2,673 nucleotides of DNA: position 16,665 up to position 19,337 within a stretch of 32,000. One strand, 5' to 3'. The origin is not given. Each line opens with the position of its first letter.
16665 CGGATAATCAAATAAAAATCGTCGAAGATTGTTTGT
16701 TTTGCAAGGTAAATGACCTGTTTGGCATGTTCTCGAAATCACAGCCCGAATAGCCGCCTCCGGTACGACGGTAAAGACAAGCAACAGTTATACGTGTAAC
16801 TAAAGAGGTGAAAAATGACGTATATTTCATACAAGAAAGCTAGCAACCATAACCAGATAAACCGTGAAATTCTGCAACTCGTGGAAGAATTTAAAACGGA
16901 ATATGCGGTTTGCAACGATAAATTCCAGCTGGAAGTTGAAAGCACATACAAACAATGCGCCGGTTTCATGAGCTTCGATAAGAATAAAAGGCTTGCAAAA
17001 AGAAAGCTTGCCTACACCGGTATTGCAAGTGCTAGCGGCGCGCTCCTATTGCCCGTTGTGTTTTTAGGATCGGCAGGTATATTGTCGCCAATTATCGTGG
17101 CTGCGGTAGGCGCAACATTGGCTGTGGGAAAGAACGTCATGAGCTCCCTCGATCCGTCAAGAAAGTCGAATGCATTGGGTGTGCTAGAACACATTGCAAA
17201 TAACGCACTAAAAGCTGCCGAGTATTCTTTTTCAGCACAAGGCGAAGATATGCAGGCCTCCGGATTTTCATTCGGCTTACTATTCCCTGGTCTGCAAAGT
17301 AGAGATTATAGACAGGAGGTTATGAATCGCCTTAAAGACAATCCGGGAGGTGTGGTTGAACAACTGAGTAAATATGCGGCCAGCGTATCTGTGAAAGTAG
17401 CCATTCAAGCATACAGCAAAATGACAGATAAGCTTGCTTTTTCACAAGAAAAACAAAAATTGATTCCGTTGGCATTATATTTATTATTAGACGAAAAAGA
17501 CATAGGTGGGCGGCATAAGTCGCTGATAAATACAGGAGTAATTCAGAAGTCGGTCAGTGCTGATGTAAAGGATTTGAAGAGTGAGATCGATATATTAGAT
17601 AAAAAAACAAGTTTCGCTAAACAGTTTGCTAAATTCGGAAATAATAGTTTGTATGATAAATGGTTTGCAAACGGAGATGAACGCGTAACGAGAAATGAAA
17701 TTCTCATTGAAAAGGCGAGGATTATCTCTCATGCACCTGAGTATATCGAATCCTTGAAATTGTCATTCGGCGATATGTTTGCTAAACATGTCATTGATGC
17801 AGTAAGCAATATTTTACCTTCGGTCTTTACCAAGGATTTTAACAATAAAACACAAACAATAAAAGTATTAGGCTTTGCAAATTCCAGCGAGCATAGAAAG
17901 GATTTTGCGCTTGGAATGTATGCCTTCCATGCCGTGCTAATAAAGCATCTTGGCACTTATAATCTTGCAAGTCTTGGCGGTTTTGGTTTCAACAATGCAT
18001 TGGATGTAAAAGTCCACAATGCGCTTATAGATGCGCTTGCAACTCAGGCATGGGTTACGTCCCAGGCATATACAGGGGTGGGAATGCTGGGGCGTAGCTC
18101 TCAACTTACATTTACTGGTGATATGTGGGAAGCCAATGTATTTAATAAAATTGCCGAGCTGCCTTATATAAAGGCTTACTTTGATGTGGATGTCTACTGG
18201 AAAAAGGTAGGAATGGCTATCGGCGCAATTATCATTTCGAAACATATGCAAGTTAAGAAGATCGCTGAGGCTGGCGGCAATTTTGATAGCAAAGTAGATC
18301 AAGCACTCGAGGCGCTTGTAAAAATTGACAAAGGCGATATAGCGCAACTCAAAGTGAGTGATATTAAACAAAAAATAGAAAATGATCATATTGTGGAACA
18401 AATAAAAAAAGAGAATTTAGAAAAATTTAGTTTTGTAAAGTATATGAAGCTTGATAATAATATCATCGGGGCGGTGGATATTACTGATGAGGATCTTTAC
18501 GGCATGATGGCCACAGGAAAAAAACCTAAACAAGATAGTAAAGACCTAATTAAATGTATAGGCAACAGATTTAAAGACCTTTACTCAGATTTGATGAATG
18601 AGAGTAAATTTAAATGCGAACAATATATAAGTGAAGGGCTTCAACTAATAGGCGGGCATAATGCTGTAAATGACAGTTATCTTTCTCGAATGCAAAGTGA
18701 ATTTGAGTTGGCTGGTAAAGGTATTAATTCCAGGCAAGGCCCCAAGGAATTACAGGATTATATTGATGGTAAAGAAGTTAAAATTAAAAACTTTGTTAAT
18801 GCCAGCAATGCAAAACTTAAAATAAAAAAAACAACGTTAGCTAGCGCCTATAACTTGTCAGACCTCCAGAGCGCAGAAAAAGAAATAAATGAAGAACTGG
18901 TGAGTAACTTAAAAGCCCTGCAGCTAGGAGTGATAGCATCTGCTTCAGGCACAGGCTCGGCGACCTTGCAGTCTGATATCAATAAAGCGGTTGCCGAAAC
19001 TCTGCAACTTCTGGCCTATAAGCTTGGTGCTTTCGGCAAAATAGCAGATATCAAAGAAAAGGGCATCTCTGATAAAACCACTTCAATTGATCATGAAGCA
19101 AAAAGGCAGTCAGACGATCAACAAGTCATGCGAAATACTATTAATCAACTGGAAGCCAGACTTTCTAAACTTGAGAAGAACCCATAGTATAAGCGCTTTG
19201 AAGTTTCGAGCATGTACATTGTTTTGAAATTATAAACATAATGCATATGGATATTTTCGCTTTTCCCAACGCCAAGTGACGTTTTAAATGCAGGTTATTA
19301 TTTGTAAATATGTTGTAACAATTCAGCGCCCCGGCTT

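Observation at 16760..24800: AT-rich four-gene orphan island fused to the 3' end of the T6SS locus: candidate new, possibly anti-eukaryotic, effector set without immunity genes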

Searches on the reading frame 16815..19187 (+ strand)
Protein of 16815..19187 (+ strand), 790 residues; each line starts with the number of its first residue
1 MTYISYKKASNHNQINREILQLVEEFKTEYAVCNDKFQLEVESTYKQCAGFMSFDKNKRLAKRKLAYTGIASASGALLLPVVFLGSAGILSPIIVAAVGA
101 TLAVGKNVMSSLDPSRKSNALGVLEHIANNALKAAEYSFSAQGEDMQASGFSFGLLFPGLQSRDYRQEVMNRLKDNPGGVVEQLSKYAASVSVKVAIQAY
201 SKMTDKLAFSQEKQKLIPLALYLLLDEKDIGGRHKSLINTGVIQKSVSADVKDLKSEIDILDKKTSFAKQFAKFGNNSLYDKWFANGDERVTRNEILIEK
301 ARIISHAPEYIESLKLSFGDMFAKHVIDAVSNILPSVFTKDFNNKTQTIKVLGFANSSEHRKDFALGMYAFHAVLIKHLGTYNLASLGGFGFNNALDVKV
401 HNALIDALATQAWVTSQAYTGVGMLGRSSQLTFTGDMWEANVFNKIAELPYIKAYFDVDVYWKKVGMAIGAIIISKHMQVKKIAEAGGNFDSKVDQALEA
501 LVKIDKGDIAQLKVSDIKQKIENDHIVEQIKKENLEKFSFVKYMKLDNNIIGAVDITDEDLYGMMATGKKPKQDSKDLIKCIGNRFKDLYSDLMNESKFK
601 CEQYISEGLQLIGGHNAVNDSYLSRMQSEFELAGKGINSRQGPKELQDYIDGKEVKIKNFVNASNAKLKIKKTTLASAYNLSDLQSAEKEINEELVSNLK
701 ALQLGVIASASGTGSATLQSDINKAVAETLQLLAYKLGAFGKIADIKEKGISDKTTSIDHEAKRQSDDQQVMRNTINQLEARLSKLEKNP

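Call 4: search_protein_families(library=pfam, proteins=[window:16815-19187:+], max_evalue=1)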
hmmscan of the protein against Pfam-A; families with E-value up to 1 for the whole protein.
window:16815-19187:+ (790 aa): 1 family
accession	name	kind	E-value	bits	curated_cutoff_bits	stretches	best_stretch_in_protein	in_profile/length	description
PF25082.1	GIPC1_GH2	-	0.035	14.9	27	1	492-547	28-83/91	GIPC1-3 GH2 domain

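Call 5: search_protein_families(library=ncbifam, proteins=[window:16815-19187:+], max_evalue=1)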
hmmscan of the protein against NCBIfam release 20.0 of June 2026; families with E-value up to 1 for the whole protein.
window:16815-19187:+ (790 aa): 0 families

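Call 9: list_cluster_members(proteins=[window:16815-19187:+, window:19567-21219:+, window:21523-23259:+, window:23265-24791:+, window:16253-16753:+, window:28182-31328:+, window:8253-9998:+])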
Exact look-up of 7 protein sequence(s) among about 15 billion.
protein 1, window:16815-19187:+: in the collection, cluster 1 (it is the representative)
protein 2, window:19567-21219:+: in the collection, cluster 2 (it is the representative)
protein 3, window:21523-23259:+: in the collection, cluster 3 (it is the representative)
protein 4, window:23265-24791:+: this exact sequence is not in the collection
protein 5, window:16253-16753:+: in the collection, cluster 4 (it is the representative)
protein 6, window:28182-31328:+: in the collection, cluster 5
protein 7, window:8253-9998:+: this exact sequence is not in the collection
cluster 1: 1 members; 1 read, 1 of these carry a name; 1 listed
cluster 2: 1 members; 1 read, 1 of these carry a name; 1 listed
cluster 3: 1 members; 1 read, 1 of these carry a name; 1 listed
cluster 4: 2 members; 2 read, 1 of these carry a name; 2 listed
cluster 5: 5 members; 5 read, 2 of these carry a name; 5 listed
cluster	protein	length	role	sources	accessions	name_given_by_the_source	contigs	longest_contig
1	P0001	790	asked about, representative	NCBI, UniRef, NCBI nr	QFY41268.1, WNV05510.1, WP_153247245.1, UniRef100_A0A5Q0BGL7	hypothetical protein F6R98_00435 [Candidatus Methylospira mobilis] | Uncharacterized protein n=1 Tax=Candidatus Methylospira mobilis TaxID=1808979 ... | hypothetical protein [Candidatus Methylospira mobilis]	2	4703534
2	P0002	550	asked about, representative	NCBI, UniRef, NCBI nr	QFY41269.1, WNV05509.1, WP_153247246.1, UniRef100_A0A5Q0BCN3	hypothetical protein F6R98_00440 [Candidatus Methylospira mobilis] | Uncharacterized protein n=1 Tax=Candidatus Methylospira mobilis TaxID=1808979 ... | hypothetical protein [Candidatus Methylospira mobilis]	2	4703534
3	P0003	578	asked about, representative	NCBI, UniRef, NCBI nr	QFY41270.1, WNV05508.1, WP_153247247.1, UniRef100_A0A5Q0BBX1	hypothetical protein F6R98_00445 [Candidatus Methylospira mobilis] | Uncharacterized protein n=1 Tax=Candidatus Methylospira mobilis TaxID=1808979 ... | hypothetical protein [Candidatus Methylospira mobilis]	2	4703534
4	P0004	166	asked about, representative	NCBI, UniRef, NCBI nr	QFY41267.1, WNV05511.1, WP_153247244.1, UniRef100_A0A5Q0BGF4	hypothetical protein F6R98_00430 [Candidatus Methylospira mobilis] | Type VI lipoprotein IgE-like C-terminal domain-containing protein n=1 Tax=Candidatus ... | hypothetical protein [Candidatus Methylospira mobilis]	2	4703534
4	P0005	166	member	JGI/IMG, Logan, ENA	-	-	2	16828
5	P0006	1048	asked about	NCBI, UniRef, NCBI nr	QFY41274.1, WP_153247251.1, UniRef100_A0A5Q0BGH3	efflux RND transporter permease subunit [Candidatus Methylospira mobilis] | Efflux pump membrane transporter n=1 Tax=Candidatus Methylospira mobilis TaxID=1808979 ...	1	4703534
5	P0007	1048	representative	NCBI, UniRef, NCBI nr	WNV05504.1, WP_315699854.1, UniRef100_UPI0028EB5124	efflux RND transporter permease subunit [Candidatus Methylospira mobilis] | efflux RND transporter permease subunit n=1 Tax=Candidatus Methylospira mobilis ...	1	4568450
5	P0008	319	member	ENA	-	-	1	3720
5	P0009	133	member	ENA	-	-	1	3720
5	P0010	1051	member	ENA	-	-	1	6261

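Call 15: search_solved_structures(query=window:16815-19187:+, max_evalue=10)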
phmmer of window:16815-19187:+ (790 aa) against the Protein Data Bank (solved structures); distinct sequences matched with E-value up to 10: 0.

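Call 24: find_homologous_proteins(query=window:16815-19187:+, max_evalue=0.01)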
Query window:16815-19187:+ (790 aa): 2 proteins with E <= 0.01 among 8000 candidates.
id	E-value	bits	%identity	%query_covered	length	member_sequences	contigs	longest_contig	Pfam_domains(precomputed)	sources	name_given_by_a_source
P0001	0.0e+0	1719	100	100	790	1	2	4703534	-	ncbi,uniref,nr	ncbi:hypothetical protein F6R98_00435 [Candidatus Methylospira mobilis]|uniref:Uncharacterized prote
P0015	2.8e-144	501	41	93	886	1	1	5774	-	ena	-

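Call 48: search_protein_families(library=pfam, proteins=[P0015], max_evalue=1)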
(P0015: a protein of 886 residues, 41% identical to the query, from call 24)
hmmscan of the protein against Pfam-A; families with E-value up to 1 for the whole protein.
P0015 (886 aa): 1 family
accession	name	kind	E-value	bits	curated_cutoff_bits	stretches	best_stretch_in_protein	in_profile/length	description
PF09835.14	DUF2062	-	0.18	12.2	27.4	1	63-103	16-60/147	Uncharacterized protein conserved in bacteria (DUF2062)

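Call 55: search_protein_families(library=padloc, proteins=[window:16815-19187:+], max_evalue=0.1)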
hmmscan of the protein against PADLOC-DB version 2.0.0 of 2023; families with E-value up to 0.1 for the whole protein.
window:16815-19187:+ (790 aa): 0 families

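Call 56: search_protein_families(library=phrogs, proteins=[window:16815-19187:+], max_evalue=0.1)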
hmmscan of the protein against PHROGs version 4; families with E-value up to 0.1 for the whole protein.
window:16815-19187:+ (790 aa): 2 families
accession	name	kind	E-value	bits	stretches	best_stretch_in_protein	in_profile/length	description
phrog_2063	-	unknown function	0.019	16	1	492-554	6-69/112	-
phrog_15893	-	unknown function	0.066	14.7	0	338-396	24-84/120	-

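Call 59: find_encoding_contigs(protein=P0005, flank=10000)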
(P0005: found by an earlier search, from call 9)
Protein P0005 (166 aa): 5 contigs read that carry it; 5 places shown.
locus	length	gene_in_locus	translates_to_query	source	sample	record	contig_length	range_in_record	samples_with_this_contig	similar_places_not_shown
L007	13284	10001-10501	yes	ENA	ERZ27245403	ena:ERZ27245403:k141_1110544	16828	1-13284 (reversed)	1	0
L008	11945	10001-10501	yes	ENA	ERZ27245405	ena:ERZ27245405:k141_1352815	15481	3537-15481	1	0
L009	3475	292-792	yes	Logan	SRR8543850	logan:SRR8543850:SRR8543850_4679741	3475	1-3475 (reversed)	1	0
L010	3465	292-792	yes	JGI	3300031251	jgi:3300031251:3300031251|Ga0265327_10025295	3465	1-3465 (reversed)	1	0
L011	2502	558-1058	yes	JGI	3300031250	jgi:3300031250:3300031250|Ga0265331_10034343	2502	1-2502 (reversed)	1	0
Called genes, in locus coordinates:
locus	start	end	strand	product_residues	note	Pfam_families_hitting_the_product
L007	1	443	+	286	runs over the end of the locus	-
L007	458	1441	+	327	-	-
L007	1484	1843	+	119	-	PF14107:DUF4280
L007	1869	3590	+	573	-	PF00501:AMP-binding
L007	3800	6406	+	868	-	PF02861:Clp_N, PF23569:NBD_SMAX1 (weak), PF00004:AAA, PF17871:AAA_lid_9, PF00004:AAA (weak), PF07724:AAA_2, PF07728:AAA_5, PF10431:ClpB_D2-small, +6 more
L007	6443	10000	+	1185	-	-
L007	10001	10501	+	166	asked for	PF22361:IglE_N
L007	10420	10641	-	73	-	-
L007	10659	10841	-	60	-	-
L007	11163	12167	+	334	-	-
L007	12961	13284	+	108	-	?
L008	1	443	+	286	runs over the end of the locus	-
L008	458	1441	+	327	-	-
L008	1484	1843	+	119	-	PF14107:DUF4280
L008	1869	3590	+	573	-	PF00501:AMP-binding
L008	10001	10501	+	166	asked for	PF22361:IglE_N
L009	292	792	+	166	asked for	PF22361:IglE_N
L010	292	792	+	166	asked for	PF22361:IglE_N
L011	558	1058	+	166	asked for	PF22361:IglE_N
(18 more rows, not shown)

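Call 63: search_protein_families(library=pfam, proteins=[L007:11163-12167:+, L007:12961-13284:+, L007:1869-3590:+], max_evalue=1)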
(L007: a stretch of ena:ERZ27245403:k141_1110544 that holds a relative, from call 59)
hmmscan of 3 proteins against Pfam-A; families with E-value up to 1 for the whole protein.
L007:11163-12167:+ (334 aa): 1 family
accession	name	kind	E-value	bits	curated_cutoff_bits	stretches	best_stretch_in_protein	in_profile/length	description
PF17299.7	DUF5350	-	0.13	13.2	25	1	19-43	4-28/57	Family of unknown function (DUF5350)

L007:12961-13284:+ (108 aa): 0 families

L007:1869-3590:+ (573 aa): 1 family
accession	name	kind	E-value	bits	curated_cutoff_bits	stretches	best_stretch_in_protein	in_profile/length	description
PF00501.34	AMP-binding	-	8.2e-08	31.9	29.9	1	89-156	14-78/384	AMP-binding enzyme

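Call 77: search_dna_similar(query=window:16815-19187:+, collection=plasmids, mode=protein, max_evalue=1, max_rows=10)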
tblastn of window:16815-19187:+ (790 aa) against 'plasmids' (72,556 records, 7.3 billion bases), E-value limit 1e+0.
No match.

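Call 80: search_protein_families(library=ncbifam, proteins=[L007:11163-12167:+], max_evalue=0.01)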
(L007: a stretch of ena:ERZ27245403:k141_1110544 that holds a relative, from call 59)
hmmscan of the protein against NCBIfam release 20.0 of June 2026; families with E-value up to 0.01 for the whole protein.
L007:11163-12167:+ (334 aa): 0 families

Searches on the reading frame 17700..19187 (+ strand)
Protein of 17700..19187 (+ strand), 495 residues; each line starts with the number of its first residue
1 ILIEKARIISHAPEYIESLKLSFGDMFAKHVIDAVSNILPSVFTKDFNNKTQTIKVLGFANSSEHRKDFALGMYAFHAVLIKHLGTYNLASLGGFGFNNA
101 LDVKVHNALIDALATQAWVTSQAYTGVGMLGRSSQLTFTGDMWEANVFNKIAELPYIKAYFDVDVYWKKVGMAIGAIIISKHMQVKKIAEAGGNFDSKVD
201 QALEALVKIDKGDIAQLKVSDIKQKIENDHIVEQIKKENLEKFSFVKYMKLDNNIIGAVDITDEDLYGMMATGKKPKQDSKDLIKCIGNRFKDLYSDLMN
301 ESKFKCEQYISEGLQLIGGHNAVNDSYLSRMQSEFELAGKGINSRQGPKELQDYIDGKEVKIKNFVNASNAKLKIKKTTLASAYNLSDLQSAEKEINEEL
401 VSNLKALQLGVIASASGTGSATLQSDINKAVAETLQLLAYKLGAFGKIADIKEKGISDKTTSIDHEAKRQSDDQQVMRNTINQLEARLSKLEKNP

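Call 20: search_protein_families(library=pfam, proteins=[window:17700-19187:+], max_evalue=10)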
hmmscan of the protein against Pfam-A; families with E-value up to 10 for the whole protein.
window:17700-19187:+ (495 aa): 2 families
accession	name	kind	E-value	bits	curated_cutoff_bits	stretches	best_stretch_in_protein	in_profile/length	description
PF25082.1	GIPC1_GH2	-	0.03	15.1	27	1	197-252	28-83/91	GIPC1-3 GH2 domain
PF13050.11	DUF3911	-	0.33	11.6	25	1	351-404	19-73/78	Protein of unknown function (DUF3911)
